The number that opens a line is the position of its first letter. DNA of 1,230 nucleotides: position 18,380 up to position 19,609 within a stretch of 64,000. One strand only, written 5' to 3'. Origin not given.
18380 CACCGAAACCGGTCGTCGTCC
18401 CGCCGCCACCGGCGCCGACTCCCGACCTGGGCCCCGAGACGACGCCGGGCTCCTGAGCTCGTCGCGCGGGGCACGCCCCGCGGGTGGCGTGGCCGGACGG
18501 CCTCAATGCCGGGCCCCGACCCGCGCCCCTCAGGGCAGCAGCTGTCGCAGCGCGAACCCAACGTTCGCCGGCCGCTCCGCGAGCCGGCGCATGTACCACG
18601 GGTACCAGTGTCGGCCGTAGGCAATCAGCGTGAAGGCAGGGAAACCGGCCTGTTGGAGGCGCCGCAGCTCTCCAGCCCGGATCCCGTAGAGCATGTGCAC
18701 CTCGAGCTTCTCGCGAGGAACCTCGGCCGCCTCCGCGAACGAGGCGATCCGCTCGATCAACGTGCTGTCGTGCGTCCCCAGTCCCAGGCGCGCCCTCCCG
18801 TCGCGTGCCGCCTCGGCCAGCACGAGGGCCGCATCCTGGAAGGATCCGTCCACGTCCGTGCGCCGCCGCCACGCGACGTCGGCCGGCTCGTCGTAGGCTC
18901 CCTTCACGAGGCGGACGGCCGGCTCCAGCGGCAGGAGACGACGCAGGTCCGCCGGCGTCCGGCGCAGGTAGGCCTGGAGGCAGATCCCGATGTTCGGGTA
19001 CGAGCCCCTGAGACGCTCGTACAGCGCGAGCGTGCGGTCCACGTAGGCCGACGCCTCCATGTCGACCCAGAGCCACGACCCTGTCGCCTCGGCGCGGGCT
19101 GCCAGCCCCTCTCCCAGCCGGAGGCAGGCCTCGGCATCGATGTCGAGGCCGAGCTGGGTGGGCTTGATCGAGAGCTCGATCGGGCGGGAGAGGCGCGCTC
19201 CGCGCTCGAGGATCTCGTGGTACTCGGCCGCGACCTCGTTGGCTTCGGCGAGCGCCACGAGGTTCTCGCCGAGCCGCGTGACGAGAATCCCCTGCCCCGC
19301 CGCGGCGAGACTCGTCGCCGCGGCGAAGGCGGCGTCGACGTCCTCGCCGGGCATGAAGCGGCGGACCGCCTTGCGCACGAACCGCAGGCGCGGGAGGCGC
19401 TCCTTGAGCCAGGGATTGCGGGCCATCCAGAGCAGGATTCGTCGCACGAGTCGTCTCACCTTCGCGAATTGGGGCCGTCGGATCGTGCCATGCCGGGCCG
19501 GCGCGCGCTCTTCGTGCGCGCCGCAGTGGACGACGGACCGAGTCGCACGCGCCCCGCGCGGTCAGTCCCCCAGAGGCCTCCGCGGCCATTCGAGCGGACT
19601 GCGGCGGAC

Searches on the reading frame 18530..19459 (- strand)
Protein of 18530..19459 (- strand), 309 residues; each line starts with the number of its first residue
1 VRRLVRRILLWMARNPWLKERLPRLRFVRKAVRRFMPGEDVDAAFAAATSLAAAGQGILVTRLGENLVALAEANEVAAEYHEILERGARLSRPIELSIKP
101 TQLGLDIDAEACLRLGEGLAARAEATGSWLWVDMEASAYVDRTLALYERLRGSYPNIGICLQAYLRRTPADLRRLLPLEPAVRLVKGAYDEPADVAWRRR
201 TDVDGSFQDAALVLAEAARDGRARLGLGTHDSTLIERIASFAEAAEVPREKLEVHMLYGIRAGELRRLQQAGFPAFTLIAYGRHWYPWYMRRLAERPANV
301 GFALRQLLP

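Call 79: search_protein_families(library=pfam, proteins=[window:18530-19459:-], max_evalue=0.001)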
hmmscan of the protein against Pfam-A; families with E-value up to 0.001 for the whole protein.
window:18530-19459:- (309 aa): 1 family
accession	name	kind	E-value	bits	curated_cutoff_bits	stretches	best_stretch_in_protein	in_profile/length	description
PF01619.24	Pro_dh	-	9.9e-21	74.9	27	1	48-302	5-275/278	Proline dehydrogenase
